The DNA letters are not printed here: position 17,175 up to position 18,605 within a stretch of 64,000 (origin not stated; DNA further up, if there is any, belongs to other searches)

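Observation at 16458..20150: Translationally coupled TDO/PrnB-like protein and histidine-decarboxylase-like PLP enzyme downstream of membrane proteins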

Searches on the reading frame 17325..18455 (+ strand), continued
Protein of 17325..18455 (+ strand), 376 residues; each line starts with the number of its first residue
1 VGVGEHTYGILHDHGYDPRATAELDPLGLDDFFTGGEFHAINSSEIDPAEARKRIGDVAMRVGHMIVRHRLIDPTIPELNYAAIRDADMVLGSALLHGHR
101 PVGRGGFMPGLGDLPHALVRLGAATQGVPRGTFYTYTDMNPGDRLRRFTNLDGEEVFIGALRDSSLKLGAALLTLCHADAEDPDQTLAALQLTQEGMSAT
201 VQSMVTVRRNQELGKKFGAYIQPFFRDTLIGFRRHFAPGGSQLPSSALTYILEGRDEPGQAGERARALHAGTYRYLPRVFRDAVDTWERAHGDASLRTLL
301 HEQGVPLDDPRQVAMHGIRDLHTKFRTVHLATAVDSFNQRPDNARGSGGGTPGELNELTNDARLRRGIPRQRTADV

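Call 97: search_protein_families(library=ncbifam, proteins=[L036:4710-6209:+, L036:3289-4713:+, L036:2320-3180:+, L036:6837-7952:-, L036:6210-6542:+, L036:237-686:+], max_evalue=0.001)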
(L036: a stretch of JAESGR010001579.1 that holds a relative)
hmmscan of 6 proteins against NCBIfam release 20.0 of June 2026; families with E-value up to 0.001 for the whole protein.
L036:4710-6209:+ (499 aa): 6 families
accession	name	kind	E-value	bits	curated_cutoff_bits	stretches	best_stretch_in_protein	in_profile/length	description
NF052646.1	DABADecarRhbB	equivalog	2.6e-42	145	900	1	45-481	67-484/491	L-2,4-diaminobutyrate decarboxylase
TIGR03799.1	NOD_PanD_pyr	equivalog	1.5e-29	102.8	606.1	1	180-417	212-438/522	pyridoxal-dependent aspartate 1-decarboxylase PanP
NF002748.0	PRK02769.1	equivalog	1.2e-09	37.4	305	1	180-310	113-237/382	histidine decarboxylase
TIGR03812.1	tyr_de_CO2_Arch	equivalog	9.9e-09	34.5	299.4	1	235-419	156-329/375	tyrosine decarboxylase MfnA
TIGR01788.1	Glu-decarb-GAD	equivalog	1.5e-05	23.9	380.4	1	235-337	188-292/431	glutamate decarboxylase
TIGR03811.1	tyr_de_CO2_Ent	equivalog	0.00092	17.8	905.3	0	182-281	227-326/608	tyrosine decarboxylase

L036:3289-4713:+ (474 aa): 0 families

L036:2320-3180:+ (286 aa): 0 families

L036:6837-7952:- (371 aa): 0 families

L036:6210-6542:+ (110 aa): 0 families

L036:237-686:+ (149 aa): 0 families

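Call 100: search_dna_similar(query=L036:3517-4710:+, collection=plasmids, mode=protein, max_rows=30, max_evalue=0.00001)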
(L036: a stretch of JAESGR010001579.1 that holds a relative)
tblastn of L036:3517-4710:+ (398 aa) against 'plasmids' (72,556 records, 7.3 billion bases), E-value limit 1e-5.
Records with a match: 7; places in all: 7; records where one place covers at least 80% of the query: 0.
Best place of each record, by identity: <60% 7.
By first word of the organism name: Burkholderia 4; Streptomyces 2; Azotobacter 1.
By predicted mobility (MOB-suite, as given by PLSDB): non-mobilizable 6; conjugative 1.
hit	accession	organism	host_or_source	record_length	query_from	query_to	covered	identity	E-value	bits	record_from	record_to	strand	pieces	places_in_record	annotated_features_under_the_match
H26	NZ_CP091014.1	Burkholderia cenocepacia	-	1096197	122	390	68%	28.9%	9e-16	87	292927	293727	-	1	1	none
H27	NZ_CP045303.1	Azotobacter salinestris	cell culture,soil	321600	123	387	67%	27.4%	1e-12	77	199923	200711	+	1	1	monodechloroaminopyrrolnitrin synthase PrnB family protein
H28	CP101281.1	Burkholderia sp. FXe9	bacteria,soil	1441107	122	387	67%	27.1%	2e-12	76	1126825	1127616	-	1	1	DUF1864 family protein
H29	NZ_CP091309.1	Burkholderia pyrrocinia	-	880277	122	374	64%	28.4%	2e-13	79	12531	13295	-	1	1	monodechloroaminopyrrolnitrin synthase PrnB family protein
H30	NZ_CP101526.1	Burkholderia arboris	mixed culture,soil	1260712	123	373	63%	28.1%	6e-13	78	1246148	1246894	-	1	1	none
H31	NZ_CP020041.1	Streptomyces sp. 3211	pure culture,soil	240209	126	391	67%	25.3%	1e-8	65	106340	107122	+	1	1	monodechloroaminopyrrolnitrin synthase PrnB family protein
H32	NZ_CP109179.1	Streptomyces sp. NBC_01717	-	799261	122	373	63%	26.4%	2e-11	73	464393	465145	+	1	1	monodechloroaminopyrrolnitrin synthase PrnB family protein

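Call 101: search_dna_similar(query=window:17325-18452:+, collection=plasmids, mode=protein, max_rows=30, max_evalue=0.00001)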
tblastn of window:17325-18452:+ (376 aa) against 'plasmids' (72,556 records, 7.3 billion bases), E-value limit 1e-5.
Records with a match: 6; places in all: 6; records where one place covers at least 80% of the query: 1.
Best place of each record, by identity: <60% 6.
By first word of the organism name: Burkholderia 3; Streptomyces 2; Azotobacter 1.
By predicted mobility (MOB-suite, as given by PLSDB): non-mobilizable 5; conjugative 1.
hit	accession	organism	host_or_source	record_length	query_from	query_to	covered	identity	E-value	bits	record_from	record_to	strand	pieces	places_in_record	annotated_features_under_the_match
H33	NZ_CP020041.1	Streptomyces sp. 3211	pure culture,soil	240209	20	373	94%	26.0%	1e-8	64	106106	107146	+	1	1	monodechloroaminopyrrolnitrin synthase PrnB family protein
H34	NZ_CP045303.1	Azotobacter salinestris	cell culture,soil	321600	82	365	76%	29.2%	6e-9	66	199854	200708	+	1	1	monodechloroaminopyrrolnitrin synthase PrnB family protein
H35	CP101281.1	Burkholderia sp. FXe9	bacteria,soil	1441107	82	365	76%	28.8%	2e-7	61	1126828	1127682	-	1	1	DUF1864 family protein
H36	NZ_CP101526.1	Burkholderia arboris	mixed culture,soil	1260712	82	360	74%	28.1%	4e-6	56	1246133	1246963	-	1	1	none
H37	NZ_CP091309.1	Burkholderia pyrrocinia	-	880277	82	360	74%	27.5%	5e-7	59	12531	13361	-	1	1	monodechloroaminopyrrolnitrin synthase PrnB family protein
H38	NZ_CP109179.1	Streptomyces sp. NBC_01717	-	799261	82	372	77%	24.7%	9e-7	59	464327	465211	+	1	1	monodechloroaminopyrrolnitrin synthase PrnB family protein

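Call 102: get_annotated_region(hit=H32, flank=12000)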
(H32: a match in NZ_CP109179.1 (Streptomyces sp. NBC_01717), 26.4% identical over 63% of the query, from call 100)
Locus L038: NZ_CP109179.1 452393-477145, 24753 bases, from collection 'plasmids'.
description: Streptomyces sp. NBC_01717 plasmid unnamed1, complete sequence
organism: Streptomyces sp. NBC_01717 (NCBI taxid 2975918)
taxonomy: Bacteria; Actinomycetota; Actinomycetes; Kitasatosporales; Streptomycetaceae; Streptomyces; Streptomyces sp. NBC 01717
host: -; source: -; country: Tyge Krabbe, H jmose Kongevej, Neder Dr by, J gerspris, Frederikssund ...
typing (MOB-suite, as given by PLSDB): non-mobilizable; replicon rep_cluster_1910
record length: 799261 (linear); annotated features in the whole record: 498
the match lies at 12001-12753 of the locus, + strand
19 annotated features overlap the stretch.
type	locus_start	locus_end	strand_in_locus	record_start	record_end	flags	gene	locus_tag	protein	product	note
CDS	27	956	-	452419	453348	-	-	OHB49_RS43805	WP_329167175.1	cellulose-binding protein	-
CDS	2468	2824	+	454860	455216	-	-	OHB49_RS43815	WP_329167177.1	hypothetical protein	-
CDS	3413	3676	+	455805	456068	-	-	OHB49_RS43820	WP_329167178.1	hypothetical protein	-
CDS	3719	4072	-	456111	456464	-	-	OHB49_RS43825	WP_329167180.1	hypothetical protein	-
CDS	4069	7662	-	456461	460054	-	dnaE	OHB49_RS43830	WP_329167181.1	DNA polymerase III subunit alpha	GO:0006260 - DNA replication [Evidence IEA]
CDS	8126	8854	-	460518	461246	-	-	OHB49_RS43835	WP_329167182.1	M24 family metallopeptidase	-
CDS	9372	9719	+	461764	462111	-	-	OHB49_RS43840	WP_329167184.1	hypothetical protein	-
CDS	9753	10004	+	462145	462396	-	-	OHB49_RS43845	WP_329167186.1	antitoxin MazE7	-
CDS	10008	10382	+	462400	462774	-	-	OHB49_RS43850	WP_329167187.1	toxin Doc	-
CDS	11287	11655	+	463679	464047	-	-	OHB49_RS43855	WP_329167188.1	DoxX family protein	-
CDS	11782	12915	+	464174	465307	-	-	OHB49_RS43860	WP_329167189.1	monodechloroaminopyrrolnitrin synthase PrnB family protein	-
CDS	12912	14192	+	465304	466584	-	-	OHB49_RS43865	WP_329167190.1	flavin-dependent oxidoreductase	-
CDS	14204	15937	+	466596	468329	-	-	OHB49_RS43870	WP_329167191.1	beta-ketoacyl synthase N-terminal-like domain-containing protein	-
CDS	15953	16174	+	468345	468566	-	-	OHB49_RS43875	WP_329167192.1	hypothetical protein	-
CDS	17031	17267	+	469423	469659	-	-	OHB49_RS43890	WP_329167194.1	phosphopantetheine-binding protein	-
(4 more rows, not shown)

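Call 103: get_annotated_region(hit=H31, flank=12000)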
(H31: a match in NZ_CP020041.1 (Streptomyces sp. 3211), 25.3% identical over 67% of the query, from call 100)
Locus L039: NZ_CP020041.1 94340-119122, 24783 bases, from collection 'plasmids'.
description: Streptomyces sp. 3211 isolate 3 plasmid p3211-2, complete sequence
organism: Streptomyces sp. 3211 (NCBI taxid 1964449)
taxonomy: Bacteria; Actinomycetota; Actinomycetes; Kitasatosporales; Streptomycetaceae; Streptomyces; Streptomyces sp. 3211
host: -; source: pure culture,soil; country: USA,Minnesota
typing (MOB-suite, as given by PLSDB): non-mobilizable
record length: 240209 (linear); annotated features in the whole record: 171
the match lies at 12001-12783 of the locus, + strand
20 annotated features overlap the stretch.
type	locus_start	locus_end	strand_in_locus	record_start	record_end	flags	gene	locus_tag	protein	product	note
CDS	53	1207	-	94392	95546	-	-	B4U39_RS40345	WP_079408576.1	glycine amidinotransferase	-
CDS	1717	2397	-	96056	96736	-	-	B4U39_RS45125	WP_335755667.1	transposase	-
CDS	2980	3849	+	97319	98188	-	-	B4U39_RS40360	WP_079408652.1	IS5 family transposase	-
CDS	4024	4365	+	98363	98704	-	-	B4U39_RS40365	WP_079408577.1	hypothetical protein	-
CDS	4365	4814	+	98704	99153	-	-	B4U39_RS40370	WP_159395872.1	hypothetical protein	-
CDS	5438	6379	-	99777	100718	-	-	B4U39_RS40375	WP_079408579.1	replication-relaxation family protein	-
CDS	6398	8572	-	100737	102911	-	-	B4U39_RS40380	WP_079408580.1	ATP/GTP-binding protein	-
CDS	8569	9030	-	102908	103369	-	-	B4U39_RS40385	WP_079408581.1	hypothetical protein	-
CDS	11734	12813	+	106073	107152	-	-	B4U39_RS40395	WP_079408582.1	monodechloroaminopyrrolnitrin synthase PrnB family protein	-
CDS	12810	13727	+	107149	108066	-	-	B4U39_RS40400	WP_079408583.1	GNAT family N-acetyltransferase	-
CDS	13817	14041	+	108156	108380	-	-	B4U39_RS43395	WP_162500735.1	hypothetical protein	-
CDS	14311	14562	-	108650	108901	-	-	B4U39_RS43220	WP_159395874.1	hypothetical protein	-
CDS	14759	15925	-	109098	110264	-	-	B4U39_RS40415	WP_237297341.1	NlpC/P60 family protein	-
CDS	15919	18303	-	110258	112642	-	-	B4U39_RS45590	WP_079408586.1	hypothetical protein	-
CDS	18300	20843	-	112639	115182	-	-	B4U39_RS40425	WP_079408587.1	ATP-binding protein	-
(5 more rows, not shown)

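Call 106: find_encoding_contigs(protein=P0073, flank=6000, max_places=3)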
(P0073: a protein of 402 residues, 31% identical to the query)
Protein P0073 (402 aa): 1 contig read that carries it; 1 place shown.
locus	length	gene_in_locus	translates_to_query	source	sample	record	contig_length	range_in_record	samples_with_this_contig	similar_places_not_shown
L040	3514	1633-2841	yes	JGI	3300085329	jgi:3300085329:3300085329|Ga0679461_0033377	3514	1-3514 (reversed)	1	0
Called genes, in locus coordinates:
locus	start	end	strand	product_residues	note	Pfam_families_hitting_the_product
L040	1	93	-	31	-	?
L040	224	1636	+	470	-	PF00282:Pyridoxal_deC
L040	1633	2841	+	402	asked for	PF08933:PrnB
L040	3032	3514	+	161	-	?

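Call 107: find_encoding_contigs(protein=P0023, flank=6000, max_places=3)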
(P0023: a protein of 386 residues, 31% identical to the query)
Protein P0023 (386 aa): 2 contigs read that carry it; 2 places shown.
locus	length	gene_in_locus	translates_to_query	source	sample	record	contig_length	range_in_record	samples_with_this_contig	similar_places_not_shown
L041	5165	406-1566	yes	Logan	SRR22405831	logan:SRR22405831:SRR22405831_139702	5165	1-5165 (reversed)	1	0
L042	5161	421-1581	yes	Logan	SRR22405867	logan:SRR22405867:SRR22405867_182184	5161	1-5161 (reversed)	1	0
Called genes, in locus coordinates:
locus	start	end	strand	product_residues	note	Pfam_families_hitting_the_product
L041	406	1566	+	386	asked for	PF08933:PrnB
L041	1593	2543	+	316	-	PF13524:Glyco_trans_1_2 (weak), PF13692:Glyco_trans_1_4, PF00534:Glycos_transf_1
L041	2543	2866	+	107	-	-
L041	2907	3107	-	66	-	PF13333:rve_2 (weak), PF13683:rve_3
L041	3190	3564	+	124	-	-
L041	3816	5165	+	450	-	?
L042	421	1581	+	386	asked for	PF08933:PrnB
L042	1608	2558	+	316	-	PF13524:Glyco_trans_1_2 (weak), PF13692:Glyco_trans_1_4, PF00534:Glycos_transf_1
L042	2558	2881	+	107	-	-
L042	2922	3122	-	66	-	PF13333:rve_2 (weak), PF13683:rve_3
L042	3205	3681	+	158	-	-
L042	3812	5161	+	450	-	?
